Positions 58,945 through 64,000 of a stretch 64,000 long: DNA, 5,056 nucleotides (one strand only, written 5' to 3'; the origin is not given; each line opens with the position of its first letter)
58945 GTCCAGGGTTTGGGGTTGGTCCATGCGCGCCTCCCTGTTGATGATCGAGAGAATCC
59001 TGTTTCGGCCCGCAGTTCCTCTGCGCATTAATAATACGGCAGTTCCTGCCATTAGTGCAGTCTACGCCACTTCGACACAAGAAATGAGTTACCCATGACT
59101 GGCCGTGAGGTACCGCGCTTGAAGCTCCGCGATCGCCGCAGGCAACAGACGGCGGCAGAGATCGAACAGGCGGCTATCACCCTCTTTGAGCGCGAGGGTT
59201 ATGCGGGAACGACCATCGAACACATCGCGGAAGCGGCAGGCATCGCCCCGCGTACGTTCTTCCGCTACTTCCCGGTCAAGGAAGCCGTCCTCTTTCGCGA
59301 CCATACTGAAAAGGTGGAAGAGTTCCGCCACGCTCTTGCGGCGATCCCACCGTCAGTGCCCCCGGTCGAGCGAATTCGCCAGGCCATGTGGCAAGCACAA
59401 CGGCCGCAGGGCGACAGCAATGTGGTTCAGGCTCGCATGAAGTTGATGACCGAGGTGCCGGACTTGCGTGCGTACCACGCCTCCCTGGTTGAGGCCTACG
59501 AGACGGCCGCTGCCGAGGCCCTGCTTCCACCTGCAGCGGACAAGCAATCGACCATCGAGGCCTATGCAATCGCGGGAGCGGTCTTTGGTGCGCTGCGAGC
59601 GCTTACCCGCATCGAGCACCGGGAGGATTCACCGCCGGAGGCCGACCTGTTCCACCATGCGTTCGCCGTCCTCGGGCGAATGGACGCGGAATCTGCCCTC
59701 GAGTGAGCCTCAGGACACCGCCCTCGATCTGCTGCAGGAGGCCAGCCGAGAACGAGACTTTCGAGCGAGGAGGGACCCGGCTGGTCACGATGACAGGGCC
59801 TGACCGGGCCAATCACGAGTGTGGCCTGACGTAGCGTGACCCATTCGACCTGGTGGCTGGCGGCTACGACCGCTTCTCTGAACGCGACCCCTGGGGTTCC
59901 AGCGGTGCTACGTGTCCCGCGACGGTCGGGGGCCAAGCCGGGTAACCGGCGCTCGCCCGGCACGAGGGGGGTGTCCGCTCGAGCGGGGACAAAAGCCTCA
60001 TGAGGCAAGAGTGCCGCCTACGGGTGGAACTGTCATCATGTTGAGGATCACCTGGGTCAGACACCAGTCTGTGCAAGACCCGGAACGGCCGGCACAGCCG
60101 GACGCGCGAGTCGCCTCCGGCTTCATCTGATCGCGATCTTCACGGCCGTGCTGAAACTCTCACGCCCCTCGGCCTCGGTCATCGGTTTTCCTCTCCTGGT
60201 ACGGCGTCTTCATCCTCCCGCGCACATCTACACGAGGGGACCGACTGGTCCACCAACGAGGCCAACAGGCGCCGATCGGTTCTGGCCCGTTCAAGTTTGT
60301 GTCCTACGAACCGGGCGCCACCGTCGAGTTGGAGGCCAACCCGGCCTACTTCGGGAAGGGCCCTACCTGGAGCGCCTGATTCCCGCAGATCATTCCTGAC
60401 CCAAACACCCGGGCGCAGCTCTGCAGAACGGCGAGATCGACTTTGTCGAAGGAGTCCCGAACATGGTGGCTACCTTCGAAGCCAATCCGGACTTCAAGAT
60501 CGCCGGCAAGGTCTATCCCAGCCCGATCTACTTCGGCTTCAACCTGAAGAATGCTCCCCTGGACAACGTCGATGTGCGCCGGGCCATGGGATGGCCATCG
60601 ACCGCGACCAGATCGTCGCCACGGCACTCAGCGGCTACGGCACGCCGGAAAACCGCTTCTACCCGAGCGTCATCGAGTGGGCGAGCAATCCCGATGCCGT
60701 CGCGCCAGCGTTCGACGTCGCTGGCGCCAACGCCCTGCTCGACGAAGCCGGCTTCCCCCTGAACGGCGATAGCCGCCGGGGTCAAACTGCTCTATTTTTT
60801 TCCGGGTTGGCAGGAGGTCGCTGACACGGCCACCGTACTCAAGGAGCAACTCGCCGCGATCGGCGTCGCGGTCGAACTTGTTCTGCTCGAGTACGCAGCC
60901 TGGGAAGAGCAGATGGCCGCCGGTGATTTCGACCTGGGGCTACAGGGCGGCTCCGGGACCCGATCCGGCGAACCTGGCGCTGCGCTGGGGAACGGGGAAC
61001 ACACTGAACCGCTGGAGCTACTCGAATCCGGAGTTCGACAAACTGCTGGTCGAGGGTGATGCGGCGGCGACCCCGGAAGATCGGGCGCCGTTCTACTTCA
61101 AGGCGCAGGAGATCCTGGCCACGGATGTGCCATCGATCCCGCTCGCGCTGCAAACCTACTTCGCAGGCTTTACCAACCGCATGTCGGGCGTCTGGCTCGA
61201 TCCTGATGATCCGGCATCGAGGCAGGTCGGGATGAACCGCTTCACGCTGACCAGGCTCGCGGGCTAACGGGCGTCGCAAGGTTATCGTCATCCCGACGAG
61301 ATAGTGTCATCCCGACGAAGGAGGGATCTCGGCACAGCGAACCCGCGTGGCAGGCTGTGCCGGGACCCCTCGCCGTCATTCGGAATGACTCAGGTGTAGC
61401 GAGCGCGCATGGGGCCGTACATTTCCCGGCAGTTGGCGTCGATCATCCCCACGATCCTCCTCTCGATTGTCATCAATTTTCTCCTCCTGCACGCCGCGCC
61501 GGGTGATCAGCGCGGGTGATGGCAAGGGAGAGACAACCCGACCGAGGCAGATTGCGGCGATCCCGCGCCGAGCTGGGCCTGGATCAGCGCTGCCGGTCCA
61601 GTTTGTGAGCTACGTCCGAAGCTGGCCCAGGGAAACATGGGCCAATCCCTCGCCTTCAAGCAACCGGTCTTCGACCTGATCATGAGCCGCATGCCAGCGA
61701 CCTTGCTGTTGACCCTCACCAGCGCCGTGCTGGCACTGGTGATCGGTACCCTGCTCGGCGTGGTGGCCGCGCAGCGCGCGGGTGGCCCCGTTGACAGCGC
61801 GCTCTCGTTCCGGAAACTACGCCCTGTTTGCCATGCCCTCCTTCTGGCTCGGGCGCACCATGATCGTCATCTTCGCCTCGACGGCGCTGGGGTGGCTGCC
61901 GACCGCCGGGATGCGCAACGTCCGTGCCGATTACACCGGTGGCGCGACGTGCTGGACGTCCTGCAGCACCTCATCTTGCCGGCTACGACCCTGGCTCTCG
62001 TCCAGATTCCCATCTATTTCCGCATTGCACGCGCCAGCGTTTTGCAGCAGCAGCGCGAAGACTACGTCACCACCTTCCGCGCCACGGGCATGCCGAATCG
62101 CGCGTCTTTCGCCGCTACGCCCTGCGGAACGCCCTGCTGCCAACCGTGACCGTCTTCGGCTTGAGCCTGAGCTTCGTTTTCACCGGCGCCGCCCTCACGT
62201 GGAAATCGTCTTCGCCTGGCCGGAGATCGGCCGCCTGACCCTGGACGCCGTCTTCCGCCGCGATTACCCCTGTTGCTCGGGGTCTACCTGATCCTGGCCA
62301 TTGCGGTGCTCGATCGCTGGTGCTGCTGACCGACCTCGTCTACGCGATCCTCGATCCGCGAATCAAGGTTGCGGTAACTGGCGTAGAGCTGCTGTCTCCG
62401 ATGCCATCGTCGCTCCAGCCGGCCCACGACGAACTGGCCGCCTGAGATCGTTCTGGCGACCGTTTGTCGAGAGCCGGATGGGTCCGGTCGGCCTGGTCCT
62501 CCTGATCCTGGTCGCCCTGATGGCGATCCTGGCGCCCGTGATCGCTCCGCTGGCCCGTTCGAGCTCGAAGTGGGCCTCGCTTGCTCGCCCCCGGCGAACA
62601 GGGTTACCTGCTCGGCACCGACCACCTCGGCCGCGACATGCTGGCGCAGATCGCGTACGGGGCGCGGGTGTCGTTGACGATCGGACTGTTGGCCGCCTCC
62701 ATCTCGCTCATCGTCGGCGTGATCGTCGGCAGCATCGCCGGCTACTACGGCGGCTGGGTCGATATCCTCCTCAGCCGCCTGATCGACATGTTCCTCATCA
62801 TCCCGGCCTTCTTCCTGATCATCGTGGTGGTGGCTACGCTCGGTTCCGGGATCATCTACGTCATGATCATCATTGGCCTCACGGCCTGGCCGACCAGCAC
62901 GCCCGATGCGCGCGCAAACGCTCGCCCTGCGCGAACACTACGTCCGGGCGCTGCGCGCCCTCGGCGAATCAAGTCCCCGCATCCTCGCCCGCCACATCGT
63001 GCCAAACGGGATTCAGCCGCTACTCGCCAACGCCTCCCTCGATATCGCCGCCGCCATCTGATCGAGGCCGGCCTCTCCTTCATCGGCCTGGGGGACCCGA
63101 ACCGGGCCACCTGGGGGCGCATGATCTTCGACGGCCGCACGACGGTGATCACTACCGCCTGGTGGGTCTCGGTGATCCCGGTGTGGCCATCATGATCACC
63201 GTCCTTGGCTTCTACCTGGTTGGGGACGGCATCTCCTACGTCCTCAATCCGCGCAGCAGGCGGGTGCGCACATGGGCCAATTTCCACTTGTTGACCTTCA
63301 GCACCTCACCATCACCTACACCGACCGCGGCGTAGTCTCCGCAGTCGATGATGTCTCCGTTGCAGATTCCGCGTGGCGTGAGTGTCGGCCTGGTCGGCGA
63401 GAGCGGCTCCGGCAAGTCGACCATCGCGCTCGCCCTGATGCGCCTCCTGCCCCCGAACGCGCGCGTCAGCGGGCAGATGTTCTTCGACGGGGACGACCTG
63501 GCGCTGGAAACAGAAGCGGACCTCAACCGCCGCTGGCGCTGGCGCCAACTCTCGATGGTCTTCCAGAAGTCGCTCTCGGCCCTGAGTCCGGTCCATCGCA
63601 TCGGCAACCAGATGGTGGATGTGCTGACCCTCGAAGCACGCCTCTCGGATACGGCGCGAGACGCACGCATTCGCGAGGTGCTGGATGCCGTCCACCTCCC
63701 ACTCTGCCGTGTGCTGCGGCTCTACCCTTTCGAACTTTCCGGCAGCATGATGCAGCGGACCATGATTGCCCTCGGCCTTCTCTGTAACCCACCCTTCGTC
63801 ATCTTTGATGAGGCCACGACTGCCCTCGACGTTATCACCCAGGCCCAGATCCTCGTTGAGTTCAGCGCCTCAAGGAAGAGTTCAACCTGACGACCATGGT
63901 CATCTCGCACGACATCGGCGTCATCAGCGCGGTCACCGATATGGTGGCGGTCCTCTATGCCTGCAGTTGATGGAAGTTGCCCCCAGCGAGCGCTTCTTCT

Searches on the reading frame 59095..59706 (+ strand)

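Call 68: search_protein_families(library=pfam, proteins=[window:59095-59706:+], max_evalue=0.0001)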
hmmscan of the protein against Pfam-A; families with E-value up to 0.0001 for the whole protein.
window:59095-59706:+ (203 aa): 2 families
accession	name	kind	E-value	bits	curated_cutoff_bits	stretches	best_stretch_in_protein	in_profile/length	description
PF00440.29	TetR_N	-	2.1e-13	50.3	24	1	25-66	3-44/47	Bacterial regulatory proteins, tetR family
PF17754.6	TetR_C_14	-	1.9e-08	34.6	22.7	1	89-194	2-108/112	MftR C-terminal domain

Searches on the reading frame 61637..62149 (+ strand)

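Call 68: search_protein_families(library=pfam, proteins=[window:61637-62149:+], max_evalue=0.0001)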
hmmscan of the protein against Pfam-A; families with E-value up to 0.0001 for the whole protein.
window:61637-62149:+ (170 aa): 1 family
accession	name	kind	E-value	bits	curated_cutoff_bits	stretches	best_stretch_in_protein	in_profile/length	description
PF00528.27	BPD_transp_1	-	3.7e-09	37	26.4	1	23-155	26-95/184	Binding-protein-dependent transport system inner membrane component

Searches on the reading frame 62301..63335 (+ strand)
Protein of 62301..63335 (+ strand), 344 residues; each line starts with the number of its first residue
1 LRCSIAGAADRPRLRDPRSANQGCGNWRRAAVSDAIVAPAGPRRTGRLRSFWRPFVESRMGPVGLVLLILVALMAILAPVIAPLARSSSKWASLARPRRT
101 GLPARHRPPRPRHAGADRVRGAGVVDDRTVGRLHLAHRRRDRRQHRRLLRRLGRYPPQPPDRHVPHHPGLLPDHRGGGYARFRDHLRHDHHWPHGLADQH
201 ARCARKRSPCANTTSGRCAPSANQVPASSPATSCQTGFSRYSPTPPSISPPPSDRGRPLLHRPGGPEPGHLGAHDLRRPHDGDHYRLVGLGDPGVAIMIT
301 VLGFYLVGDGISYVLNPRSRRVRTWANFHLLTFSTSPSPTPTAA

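Call 68: search_protein_families(library=pfam, proteins=[window:62301-63335:+], max_evalue=0.0001)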
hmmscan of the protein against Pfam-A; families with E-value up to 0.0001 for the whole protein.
window:62301-63335:+ (344 aa): 1 family
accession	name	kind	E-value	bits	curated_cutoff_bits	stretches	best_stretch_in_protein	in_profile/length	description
PF12911.12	OppC_N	-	2.9e-08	33.9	23.9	1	48-85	3-40/53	N-terminal TM domain of oligopeptide transport permease C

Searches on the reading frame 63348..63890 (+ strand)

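Call 68: search_protein_families(library=pfam, proteins=[window:63348-63890:+], max_evalue=0.0001)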
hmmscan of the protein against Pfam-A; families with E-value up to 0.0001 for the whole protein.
window:63348-63890:+ (180 aa): 3 families
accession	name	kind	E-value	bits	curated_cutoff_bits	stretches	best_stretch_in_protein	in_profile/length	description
PF00005.33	ABC_tran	-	1.6e-21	77.8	25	1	5-158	6-137/137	ABC transporter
PF13401.12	AAA_22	-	9.9e-06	26.3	27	1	15-160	10-96/130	AAA domain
PF13555.12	AAA_29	-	4.4e-05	23.6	27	1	9-39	22-51/61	P-loop containing region of AAA domain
